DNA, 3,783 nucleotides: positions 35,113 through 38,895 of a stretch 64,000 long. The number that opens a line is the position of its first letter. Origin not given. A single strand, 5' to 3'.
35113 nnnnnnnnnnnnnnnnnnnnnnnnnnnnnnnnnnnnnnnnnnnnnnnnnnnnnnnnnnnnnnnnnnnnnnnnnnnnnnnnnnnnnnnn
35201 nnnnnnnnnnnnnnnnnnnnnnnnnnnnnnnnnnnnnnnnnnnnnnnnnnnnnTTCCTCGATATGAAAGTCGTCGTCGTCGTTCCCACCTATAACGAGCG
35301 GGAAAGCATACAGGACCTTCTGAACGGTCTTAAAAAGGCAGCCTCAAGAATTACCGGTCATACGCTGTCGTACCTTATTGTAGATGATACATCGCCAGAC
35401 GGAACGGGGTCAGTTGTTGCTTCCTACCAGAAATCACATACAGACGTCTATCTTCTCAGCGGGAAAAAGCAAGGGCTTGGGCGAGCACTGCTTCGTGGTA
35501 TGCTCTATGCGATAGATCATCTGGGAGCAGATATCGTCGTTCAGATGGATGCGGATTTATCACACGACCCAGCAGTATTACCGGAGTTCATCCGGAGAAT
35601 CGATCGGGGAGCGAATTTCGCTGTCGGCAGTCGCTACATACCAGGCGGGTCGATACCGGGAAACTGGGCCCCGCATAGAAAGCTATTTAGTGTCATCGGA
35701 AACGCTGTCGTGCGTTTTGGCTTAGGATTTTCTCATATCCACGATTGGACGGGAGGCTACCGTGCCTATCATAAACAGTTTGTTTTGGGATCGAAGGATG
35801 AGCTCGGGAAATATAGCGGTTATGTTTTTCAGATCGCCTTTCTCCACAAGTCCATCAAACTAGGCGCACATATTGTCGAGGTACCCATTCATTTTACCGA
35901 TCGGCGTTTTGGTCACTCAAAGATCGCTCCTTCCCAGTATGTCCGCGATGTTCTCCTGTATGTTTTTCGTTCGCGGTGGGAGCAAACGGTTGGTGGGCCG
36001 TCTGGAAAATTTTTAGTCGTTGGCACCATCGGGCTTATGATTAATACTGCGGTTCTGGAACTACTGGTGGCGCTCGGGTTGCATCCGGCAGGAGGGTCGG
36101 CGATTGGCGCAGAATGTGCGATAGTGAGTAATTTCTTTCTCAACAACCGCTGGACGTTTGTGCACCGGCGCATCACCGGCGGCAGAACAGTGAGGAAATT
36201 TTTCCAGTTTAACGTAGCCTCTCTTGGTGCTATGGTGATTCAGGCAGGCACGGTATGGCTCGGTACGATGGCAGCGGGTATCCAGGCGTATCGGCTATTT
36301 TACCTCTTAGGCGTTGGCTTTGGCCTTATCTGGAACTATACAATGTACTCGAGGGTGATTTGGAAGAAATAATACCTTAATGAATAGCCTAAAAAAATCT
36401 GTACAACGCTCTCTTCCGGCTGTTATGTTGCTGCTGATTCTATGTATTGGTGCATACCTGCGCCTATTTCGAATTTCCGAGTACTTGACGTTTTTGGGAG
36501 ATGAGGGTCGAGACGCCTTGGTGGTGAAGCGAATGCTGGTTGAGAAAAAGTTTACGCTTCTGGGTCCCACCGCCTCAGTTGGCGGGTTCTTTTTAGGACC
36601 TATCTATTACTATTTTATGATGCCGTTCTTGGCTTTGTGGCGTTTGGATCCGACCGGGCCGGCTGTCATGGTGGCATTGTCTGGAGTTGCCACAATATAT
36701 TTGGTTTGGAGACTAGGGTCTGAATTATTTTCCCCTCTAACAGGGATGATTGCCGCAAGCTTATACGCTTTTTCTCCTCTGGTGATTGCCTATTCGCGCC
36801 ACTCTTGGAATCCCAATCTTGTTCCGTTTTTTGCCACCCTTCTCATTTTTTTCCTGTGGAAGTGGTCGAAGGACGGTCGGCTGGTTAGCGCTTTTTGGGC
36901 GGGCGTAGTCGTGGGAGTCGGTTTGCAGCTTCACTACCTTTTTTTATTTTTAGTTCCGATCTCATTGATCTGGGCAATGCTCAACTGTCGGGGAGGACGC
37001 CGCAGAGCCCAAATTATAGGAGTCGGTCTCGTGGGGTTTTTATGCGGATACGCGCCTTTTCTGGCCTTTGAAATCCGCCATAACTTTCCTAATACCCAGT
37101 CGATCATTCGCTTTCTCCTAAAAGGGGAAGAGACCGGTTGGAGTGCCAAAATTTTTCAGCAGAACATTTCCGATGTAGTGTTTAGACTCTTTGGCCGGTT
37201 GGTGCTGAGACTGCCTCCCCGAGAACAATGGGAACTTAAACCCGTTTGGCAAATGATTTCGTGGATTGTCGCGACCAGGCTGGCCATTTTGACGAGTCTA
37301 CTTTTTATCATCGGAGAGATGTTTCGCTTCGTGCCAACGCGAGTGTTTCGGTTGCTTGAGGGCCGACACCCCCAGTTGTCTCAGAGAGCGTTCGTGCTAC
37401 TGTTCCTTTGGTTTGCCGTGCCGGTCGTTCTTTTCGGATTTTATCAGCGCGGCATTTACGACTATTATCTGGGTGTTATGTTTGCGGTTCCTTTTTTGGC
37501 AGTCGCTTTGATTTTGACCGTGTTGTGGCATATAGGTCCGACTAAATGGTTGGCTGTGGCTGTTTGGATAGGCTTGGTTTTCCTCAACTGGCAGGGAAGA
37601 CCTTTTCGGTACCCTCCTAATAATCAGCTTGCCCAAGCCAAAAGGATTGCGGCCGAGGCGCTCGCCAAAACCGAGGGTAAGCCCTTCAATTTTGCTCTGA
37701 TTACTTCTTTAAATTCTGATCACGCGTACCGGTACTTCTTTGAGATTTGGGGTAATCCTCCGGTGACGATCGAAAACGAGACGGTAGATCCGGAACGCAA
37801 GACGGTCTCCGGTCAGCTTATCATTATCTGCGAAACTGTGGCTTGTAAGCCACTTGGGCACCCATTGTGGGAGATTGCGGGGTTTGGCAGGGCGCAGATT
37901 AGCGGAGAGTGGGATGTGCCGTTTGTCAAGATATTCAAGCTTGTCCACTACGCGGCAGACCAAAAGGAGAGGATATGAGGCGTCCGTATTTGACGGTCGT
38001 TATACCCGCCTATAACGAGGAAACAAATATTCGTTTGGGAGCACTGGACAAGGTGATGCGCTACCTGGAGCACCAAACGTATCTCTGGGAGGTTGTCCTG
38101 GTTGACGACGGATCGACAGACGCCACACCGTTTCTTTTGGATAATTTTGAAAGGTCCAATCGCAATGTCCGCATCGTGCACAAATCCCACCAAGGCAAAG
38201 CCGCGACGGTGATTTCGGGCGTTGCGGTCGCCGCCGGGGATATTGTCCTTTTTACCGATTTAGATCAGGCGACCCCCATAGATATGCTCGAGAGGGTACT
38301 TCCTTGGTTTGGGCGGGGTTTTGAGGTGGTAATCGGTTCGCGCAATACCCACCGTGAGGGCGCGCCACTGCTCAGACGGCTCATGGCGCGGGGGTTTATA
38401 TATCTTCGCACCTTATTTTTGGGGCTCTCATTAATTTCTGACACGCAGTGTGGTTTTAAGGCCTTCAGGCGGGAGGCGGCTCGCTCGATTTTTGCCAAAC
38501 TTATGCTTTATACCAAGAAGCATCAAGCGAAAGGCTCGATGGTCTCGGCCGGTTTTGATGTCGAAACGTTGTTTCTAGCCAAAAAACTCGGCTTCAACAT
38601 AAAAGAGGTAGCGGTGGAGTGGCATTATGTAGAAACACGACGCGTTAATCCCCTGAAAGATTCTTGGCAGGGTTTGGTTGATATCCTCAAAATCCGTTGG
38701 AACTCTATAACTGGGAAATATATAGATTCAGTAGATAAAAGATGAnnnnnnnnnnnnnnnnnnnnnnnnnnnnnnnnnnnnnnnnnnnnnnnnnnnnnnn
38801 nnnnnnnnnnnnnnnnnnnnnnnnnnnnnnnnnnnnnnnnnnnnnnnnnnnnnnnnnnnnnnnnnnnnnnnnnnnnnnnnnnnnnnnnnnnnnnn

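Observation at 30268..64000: Thirty-four-kb glycosylation island with about ten GT-C membrane glycosyltransferases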

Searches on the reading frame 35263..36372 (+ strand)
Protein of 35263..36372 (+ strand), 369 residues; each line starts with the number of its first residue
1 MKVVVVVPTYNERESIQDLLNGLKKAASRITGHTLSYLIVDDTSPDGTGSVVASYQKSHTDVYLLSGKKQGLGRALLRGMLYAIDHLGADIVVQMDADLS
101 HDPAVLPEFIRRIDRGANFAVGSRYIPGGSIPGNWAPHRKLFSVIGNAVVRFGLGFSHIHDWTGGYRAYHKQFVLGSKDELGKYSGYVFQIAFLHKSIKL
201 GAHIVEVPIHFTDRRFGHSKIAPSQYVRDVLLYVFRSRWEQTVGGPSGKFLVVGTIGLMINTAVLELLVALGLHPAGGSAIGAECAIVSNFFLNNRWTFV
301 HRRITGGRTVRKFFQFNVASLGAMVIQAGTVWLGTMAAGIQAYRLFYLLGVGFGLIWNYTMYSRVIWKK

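Call 4: search_protein_families(library=pfam, proteins=[window:35263-36372:+])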
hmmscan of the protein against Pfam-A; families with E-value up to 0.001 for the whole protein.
window:35263-36372:+ (369 aa): 2 families
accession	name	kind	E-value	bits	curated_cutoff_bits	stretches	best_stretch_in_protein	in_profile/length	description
PF00535.33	Glycos_transf_2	-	9e-23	81.5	23.3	1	5-172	2-162/168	Glycosyl transferase family 2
PF04138.20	GtrA_DPMS_TM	-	8.3e-21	74.8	26.1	1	249-367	1-117/117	GtrA/DPMS, transmembrane domain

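Call 26: search_protein_families(library=ncbifam, proteins=[window:35263-36372:+], max_evalue=0.00001)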
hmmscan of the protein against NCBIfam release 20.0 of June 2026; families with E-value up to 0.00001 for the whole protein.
window:35263-36372:+ (369 aa): 12 families
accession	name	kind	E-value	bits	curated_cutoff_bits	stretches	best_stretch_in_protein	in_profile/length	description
NF007986.1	PRK10714.1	equivalog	9.6e-14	51.1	529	1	2-225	7-214/316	undecaprenyl-phosphate 4-deoxy-4-formamido-L-arabinose transferase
TIGR04182.1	glyco_TIGR04182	equivalog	3.3e-13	49.7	325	1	2-262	1-239/293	S-layer glycoprotein N-glycosyltransferase AglJ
NF047588.1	GlcsyltransPgfSStrep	equivalog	6.5e-13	48.6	500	1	1-129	1-126/308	glycosyltransferase PgfS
NF041391.1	DPhHxTase_Halo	equivalog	5.3e-10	38.6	375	1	9-225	3-196/213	dolichyl-phosphate hexose transferase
NF038302.1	EPS_HpsE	equivalog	1.4e-07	30.8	300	1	2-80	2-82/307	hormogonium polysaccharide biosynthesis glycosyltransferase HpsE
NF045692.1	OglycostaseCruG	equivalog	2.2e-07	30.1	600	1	2-112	42-151/386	2'-O-glycosyltransferase CruG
NF041875.1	EPS_EpsD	equivalog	5.8e-07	29.2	370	1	4-114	2-105/325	exopolysaccharide biosynthesis glycosyltransferase EpsD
NF058614.1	PPMAGASynPpgS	equivalog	1e-06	28.4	370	1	3-128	2-117/226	polyprenyl-phospho-N-acetylgalactosaminyl synthase PpgS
TIGR03469.1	HpnB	hypoth_equivalog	1.2e-06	27.8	379.25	1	2-115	45-162/386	hopene-associated glycosyltransferase HpnB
NF007482.0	PRK10073.1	equivalog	1.9e-06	27.2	423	1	2-84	7-85/334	glycosyltransferase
NF010496.0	PRK13915.1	equivalog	7.1e-06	25.3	262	1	2-102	32-131/307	glucosyl-3-phosphoglycerate synthase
TIGR03937.1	PgaC_IcaA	equivalog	8e-06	25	422.3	0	2-105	46-142/407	poly-beta-1,6-N-acetyl-D-glucosamine synthase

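Call 29: search_solved_structures(query=window:35263-36372:+, max_evalue=0.01)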
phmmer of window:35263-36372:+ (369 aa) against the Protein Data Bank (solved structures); distinct sequences matched with E-value up to 0.01: 15.
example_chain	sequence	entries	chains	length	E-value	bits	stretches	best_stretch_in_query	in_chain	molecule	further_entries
5mlz_A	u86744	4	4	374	7.3e-43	150.2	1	1-367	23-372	Dolichol monophosphate mannose synthase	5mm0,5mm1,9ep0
9hwj_A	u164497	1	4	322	9.2e-14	54.4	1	2-226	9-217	Undecaprenyl-phosphate 4-deoxy-4-formamido-L-arabinose transferase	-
9bhc_C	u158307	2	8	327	3.1e-13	52.6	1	2-228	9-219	Undecaprenyl-phosphate 4-deoxy-4-formamido-L-arabinose transferase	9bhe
8vxh_A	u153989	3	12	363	4.4e-13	52.1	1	2-228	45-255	Undecaprenyl-phosphate 4-deoxy-4-formamido-L-arabinose transferase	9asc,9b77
6yv7_B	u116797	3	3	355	9.6e-06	28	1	2-99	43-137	Glycosyl transferase, family 2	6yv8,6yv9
6yv7_A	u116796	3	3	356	9.6e-06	28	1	2-99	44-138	Glycosyl transferase, family 2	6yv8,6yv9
5ekp_C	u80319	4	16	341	0.00081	21.7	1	3-130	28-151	Uncharacterized glycosyltransferase sll0501 | Glycosyltransferase sll0501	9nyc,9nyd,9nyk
5eke_A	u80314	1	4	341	0.00081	21.7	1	3-130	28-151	Uncharacterized glycosyltransferase sll0501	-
9nye_A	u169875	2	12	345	0.00083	21.6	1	3-130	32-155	Glycosyltransferase sll0501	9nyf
5tze_C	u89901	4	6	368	0.0027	20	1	1-68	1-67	Glycosyl transferase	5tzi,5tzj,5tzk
3bcv_A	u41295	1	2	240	0.005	19.1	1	2-96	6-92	Putative glycosyltransferase protein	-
9omh_A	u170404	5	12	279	0.0051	19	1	3-128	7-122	Glycosyltransferase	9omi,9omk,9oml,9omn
9omj_A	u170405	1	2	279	0.0051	19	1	3-128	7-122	Glycosyltransferase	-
9omm_A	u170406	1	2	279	0.0051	19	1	3-128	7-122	Glycosyltransferase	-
5tz8_A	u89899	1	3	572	0.0062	18.8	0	1-71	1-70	Glycosyl transferase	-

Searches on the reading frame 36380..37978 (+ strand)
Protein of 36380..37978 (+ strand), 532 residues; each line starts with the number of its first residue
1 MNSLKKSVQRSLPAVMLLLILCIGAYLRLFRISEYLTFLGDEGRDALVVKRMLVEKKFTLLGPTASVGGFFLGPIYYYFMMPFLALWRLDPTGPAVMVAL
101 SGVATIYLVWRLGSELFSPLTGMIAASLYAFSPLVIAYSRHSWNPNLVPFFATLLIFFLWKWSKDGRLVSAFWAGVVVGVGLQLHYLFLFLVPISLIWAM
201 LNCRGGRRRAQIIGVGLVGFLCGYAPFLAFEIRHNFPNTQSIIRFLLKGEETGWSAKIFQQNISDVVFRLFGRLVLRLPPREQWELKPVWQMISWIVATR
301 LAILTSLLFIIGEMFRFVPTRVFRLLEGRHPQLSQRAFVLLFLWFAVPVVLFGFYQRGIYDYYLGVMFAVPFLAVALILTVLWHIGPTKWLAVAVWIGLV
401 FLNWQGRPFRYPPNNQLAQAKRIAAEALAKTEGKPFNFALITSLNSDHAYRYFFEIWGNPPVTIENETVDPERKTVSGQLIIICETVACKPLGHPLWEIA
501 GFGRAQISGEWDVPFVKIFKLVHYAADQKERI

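Call 4: search_protein_families(library=pfam, proteins=[window:36380-37978:+])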
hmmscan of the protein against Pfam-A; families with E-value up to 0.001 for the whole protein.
window:36380-37978:+ (532 aa): 1 family
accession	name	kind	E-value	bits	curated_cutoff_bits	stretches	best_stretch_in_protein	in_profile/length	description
PF13231.12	PMT_2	-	9.1e-10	39.4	26.1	1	74-228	4-158/160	Dolichyl-phosphate-mannose-protein mannosyltransferase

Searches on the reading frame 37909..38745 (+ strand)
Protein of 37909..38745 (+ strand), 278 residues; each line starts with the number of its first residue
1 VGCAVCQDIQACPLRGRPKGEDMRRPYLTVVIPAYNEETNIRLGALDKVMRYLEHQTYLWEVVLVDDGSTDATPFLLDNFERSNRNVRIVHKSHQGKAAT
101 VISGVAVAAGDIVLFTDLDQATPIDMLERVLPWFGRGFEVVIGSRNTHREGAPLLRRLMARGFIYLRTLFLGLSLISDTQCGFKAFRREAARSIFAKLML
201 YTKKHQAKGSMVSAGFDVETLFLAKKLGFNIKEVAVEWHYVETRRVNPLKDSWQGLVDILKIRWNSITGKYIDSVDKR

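Call 4: search_protein_families(library=pfam, proteins=[window:37909-38745:+])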
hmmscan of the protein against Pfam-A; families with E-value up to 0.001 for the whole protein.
window:37909-38745:+ (278 aa): 3 families
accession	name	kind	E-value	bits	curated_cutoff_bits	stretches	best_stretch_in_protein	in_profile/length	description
PF00535.33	Glycos_transf_2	-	1.2e-26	94.1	23.3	1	29-195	1-168/168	Glycosyl transferase family 2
PF10111.15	Glyco_tranf_2_2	-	1.3e-07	31.9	27.3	1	29-131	1-103/276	Glycosyltransferase like family 2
PF13641.12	Glyco_tranf_2_3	-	1.1e-06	29.3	27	1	27-248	2-214/230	Glycosyltransferase like family 2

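Call 26: search_protein_families(library=ncbifam, proteins=[window:37909-38745:+], max_evalue=0.00001)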
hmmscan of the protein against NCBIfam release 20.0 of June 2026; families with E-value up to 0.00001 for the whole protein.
window:37909-38745:+ (278 aa): 14 families
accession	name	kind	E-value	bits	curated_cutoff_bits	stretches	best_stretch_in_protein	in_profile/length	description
NF047588.1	GlcsyltransPgfSStrep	equivalog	1.3e-21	77.1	500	1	28-202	3-174/308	glycosyltransferase PgfS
NF041875.1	EPS_EpsD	equivalog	5.6e-17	62.1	370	1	28-144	1-115/325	exopolysaccharide biosynthesis glycosyltransferase EpsD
NF007482.0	PRK10073.1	equivalog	2.1e-14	53.3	423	1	25-131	5-107/334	glycosyltransferase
NF041391.1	DPhHxTase_Halo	equivalog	7.3e-14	51.3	375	1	34-194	3-153/213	dolichyl-phosphate hexose transferase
TIGR03937.1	PgaC_IcaA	equivalog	2.1e-13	50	422.3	1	22-119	41-135/407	poly-beta-1,6-N-acetyl-D-glucosamine synthase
NF007986.1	PRK10714.1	equivalog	3.4e-13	49.3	529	1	28-192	8-170/316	undecaprenyl-phosphate 4-deoxy-4-formamido-L-arabinose transferase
TIGR03965.1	mycofact_glyco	equivalog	1.4e-11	44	280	1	20-137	69-182/467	mycofactocin biosynthesis glycosyltransferase MftF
NF038302.1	EPS_HpsE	equivalog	3e-11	42.8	300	1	28-121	3-98/307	hormogonium polysaccharide biosynthesis glycosyltransferase HpsE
NF047683.1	TeichurnBiosyTuaG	equivalog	9.2e-11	41.9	400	1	25-132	5-109/252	teichuronic acid biosynthesis protein TuaG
TIGR04283.1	glyco_like_mftF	equivalog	1.3e-10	41.2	182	1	28-131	1-94/221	TIGR04283 family arsenosugar biosynthesis glycosyltransferase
TIGR04182.1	glyco_TIGR04182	equivalog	2.1e-10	40.4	325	1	29-195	3-160/293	S-layer glycoprotein N-glycosyltransferase AglJ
NF010496.0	PRK13915.1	equivalog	2.5e-09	36.7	262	1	28-123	33-130/307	glucosyl-3-phosphoglycerate synthase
TIGR04242.1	nodulat_NodC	equivalog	5.6e-08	32.1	550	1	24-129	46-151/395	chitooligosaccharide synthase NodC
NF058614.1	PPMAGASynPpgS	equivalog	6.2e-07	29.1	370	1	30-194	4-165/226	polyprenyl-phospho-N-acetylgalactosaminyl synthase PpgS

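Call 92: search_solved_structures(query=window:37975-38745:+, max_evalue=0.001)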
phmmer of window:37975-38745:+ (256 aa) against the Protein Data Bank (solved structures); distinct sequences matched with E-value up to 0.001: 20.
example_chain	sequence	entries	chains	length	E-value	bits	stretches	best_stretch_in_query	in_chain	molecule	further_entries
5eke_A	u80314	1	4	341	7.4e-13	52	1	6-143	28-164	Uncharacterized glycosyltransferase sll0501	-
5ekp_C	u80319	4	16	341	7.4e-13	51.9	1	6-143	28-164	Uncharacterized glycosyltransferase sll0501 | Glycosyltransferase sll0501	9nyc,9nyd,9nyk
9nye_A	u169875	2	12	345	7.7e-13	51.9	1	6-143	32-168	Glycosyltransferase sll0501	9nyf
5mlz_A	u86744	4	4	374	1.7e-12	50.7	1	6-172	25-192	Dolichol monophosphate mannose synthase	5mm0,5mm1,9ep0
9bhc_C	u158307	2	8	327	5.9e-12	49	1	6-167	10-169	Undecaprenyl-phosphate 4-deoxy-4-formamido-L-arabinose transferase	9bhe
8vxh_A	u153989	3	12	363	7.7e-12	48.6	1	6-167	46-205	Undecaprenyl-phosphate 4-deoxy-4-formamido-L-arabinose transferase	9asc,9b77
3bcv_A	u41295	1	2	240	6.5e-10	42.3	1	4-180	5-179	Putative glycosyltransferase protein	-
5hea_A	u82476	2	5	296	1e-09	41.7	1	6-108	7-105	Putative glycosyltransferase (GalT1)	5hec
9hwj_A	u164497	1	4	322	3.2e-09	40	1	6-168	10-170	Undecaprenyl-phosphate 4-deoxy-4-formamido-L-arabinose transferase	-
6yv7_B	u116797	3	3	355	1.4e-07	34.7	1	3-113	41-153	Glycosyl transferase, family 2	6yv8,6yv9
6yv7_A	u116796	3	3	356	1.4e-07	34.6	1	3-113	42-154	Glycosyl transferase, family 2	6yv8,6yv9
2z87_A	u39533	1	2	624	1.4e-06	31.4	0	2-130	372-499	Chondroitin synthase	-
2z86_A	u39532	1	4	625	1.4e-06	31.4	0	2-130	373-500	Chondroitin synthase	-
6p61_A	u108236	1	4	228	9.6e-06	28.7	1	3-104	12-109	Glycosyltransferase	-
9omh_A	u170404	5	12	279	0.00013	24.9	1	6-121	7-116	Glycosyltransferase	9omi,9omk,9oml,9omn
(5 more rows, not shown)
